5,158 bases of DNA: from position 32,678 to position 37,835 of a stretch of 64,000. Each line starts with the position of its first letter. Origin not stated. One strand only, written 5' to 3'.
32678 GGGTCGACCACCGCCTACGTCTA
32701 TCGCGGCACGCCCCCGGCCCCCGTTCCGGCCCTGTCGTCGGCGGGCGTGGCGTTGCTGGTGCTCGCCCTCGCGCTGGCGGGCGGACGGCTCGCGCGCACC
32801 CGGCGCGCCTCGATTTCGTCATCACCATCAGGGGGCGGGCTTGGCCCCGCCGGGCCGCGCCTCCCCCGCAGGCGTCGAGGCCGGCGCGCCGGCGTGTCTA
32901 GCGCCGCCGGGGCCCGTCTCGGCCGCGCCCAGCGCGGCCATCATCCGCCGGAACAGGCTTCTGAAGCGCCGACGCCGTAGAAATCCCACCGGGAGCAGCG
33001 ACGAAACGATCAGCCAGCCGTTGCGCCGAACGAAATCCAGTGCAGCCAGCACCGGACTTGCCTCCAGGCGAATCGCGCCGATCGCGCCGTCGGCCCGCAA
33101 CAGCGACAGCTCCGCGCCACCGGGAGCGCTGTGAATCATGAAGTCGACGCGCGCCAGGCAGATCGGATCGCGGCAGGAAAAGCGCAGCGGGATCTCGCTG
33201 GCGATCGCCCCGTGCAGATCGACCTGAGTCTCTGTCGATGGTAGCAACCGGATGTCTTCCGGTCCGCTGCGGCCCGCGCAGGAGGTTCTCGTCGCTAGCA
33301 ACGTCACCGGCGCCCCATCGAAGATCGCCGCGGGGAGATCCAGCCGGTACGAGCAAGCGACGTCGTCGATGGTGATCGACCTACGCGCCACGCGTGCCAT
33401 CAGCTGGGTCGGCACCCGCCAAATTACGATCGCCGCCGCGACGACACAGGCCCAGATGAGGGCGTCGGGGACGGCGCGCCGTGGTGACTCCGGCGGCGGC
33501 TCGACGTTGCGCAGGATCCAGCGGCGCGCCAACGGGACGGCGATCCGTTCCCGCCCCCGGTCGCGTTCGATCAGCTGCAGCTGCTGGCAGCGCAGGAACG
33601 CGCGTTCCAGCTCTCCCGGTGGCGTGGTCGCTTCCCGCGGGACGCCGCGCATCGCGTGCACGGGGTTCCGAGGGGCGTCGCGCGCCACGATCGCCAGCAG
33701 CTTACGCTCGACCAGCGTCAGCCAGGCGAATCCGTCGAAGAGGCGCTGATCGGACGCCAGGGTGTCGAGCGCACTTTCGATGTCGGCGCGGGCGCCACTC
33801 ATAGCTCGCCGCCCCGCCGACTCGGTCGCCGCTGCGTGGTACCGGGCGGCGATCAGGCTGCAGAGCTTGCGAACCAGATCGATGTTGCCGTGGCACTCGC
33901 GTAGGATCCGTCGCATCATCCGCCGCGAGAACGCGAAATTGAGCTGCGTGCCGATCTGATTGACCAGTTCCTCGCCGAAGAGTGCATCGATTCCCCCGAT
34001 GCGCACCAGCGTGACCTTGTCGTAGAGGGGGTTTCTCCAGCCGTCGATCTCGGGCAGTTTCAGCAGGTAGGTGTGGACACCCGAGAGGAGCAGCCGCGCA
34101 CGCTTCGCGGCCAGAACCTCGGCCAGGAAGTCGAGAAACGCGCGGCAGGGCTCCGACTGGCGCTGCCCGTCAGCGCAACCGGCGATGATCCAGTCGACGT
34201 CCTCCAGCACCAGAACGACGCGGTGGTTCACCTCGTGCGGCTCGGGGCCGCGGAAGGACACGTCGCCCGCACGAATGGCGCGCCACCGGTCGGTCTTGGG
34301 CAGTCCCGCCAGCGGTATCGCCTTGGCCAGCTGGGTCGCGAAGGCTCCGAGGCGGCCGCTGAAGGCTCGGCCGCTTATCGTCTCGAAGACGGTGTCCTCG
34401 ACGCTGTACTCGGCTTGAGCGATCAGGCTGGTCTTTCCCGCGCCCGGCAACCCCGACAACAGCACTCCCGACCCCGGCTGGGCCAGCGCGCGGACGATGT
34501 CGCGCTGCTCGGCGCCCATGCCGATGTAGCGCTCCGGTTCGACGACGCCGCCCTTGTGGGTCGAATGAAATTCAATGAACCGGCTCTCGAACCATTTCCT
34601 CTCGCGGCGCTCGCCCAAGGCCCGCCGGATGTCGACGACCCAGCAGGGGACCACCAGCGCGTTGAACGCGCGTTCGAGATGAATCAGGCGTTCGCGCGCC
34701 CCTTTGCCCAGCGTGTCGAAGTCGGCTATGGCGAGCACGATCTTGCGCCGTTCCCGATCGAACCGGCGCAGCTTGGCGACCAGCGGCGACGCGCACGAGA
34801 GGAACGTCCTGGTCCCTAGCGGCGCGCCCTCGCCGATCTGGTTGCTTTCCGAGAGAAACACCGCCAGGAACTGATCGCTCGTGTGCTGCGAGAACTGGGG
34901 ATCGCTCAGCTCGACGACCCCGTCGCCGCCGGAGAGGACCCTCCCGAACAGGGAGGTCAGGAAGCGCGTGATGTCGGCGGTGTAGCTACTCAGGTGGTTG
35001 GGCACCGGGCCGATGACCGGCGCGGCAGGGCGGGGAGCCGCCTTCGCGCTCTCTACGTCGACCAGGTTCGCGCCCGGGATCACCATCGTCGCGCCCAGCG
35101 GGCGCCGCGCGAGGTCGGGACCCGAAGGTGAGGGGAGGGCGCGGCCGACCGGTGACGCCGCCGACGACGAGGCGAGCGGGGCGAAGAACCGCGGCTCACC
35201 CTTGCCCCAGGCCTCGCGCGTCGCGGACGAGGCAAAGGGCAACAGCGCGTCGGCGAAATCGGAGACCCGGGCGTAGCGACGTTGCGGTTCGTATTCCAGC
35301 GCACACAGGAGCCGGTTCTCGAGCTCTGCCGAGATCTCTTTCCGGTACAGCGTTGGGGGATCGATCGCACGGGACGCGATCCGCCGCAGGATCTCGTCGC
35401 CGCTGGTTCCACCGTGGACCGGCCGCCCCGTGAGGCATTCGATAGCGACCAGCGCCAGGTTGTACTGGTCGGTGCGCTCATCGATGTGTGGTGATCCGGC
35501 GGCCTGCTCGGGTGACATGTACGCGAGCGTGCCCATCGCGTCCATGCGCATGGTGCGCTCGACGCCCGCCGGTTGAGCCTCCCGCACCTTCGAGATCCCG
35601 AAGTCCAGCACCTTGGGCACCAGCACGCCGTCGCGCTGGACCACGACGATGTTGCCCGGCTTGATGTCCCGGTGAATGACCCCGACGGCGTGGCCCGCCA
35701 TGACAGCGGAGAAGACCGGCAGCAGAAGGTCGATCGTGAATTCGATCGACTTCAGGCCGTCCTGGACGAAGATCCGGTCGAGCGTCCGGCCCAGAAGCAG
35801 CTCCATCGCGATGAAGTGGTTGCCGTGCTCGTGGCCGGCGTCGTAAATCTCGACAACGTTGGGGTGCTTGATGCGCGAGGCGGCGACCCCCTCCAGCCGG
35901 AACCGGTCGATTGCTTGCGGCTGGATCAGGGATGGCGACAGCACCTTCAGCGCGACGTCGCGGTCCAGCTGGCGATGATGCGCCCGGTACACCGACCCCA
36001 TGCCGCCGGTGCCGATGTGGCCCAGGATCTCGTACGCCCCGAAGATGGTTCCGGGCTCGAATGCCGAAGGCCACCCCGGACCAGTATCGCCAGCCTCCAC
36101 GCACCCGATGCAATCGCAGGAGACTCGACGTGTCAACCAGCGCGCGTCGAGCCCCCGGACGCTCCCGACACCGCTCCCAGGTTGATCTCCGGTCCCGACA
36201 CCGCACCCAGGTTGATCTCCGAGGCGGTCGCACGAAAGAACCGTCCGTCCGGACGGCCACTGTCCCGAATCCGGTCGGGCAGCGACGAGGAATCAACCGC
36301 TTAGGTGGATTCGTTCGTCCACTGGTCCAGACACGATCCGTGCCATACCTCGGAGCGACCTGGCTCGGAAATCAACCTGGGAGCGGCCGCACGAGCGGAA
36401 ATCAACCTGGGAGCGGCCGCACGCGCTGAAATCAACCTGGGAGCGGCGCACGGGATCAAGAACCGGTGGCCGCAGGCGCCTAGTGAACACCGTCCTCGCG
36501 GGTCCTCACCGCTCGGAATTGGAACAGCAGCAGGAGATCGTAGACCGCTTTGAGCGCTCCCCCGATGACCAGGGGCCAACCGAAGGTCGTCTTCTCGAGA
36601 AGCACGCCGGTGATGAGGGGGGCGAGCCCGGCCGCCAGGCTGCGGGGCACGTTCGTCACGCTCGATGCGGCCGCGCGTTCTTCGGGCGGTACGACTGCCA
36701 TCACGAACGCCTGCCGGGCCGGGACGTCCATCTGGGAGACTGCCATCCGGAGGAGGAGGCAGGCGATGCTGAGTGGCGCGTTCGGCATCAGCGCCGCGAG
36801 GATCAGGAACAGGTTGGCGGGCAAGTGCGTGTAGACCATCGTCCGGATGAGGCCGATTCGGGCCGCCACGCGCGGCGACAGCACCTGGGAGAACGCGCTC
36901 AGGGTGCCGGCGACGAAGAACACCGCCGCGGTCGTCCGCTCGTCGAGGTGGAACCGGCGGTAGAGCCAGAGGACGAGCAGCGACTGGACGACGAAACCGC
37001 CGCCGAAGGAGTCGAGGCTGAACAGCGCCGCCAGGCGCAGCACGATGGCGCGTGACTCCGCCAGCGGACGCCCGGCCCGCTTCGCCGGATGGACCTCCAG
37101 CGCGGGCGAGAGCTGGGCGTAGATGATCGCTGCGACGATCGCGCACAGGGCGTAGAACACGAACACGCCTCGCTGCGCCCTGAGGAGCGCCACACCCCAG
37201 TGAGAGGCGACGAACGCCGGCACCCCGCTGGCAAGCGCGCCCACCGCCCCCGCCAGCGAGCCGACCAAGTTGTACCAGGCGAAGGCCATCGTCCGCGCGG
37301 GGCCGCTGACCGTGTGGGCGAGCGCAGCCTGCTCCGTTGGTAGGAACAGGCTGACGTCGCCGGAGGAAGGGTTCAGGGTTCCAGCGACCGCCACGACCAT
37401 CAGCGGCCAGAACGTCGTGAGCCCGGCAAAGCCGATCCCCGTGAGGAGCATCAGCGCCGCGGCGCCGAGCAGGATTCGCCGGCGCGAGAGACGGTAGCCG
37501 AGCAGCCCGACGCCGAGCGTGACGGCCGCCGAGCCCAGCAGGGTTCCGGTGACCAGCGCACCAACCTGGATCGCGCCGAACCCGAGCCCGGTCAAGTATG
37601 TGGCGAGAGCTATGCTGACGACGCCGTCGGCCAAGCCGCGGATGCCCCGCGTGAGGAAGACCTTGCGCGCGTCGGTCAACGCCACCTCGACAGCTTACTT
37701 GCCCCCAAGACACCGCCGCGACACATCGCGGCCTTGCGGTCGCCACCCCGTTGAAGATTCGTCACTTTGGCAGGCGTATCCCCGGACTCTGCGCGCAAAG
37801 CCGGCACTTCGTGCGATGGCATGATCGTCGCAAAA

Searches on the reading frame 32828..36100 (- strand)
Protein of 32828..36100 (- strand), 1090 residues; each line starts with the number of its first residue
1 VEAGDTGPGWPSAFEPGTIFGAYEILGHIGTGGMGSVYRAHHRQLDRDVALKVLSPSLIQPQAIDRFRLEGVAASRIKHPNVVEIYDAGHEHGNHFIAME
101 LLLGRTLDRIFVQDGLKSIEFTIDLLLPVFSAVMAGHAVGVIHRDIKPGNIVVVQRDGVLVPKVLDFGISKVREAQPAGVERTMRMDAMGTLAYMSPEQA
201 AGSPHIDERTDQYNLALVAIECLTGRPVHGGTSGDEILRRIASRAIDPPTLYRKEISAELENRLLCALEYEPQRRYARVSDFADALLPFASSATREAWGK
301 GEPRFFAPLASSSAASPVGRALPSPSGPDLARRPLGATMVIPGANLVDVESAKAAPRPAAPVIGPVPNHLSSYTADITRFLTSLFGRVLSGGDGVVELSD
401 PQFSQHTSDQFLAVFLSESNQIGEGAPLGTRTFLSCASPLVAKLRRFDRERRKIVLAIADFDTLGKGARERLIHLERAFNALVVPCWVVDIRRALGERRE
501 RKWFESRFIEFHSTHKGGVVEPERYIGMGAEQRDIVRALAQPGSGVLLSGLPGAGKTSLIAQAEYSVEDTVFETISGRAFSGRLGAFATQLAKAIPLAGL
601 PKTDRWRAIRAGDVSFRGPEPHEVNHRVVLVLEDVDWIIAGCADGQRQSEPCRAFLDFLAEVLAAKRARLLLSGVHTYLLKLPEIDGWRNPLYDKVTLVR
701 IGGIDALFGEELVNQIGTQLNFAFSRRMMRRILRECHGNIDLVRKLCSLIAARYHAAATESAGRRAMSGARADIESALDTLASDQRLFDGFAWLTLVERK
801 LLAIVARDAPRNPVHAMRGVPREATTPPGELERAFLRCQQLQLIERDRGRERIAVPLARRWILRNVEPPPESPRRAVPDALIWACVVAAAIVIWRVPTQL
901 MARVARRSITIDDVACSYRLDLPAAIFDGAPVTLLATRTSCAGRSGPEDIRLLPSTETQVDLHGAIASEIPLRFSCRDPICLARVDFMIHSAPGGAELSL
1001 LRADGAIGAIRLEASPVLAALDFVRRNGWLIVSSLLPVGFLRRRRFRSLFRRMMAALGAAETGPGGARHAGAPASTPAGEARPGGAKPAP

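Call 25: search_protein_families(library=pfam, proteins=[window:32828-36100:-], max_evalue=0.001)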
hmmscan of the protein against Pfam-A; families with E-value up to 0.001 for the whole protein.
window:32828-36100:- (1090 aa): 3 families
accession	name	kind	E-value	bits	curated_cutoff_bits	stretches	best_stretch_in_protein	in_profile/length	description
PF00069.31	Pkinase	-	9.5e-36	124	31.7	1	23-276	1-252/263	Protein kinase domain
PF07714.23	PK_Tyr_Ser-Thr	-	1.2e-15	58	23.1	1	26-275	4-248/258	Protein tyrosine and serine/threonine kinase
PF13191.12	AAA_16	-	5.2e-06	27.5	32.6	1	532-638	9-144/167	AAA ATPase domain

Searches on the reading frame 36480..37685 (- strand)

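Call 24: search_protein_families(library=pfam, proteins=[window:36480-37685:-], max_evalue=0.001)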
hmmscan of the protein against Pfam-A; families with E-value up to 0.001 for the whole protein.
window:36480-37685:- (401 aa): 1 family
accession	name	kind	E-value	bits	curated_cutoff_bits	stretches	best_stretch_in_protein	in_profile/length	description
PF07690.21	MFS_1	-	6.4e-28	98.1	33.4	2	10-345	2-336/347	Major Facilitator Superfamily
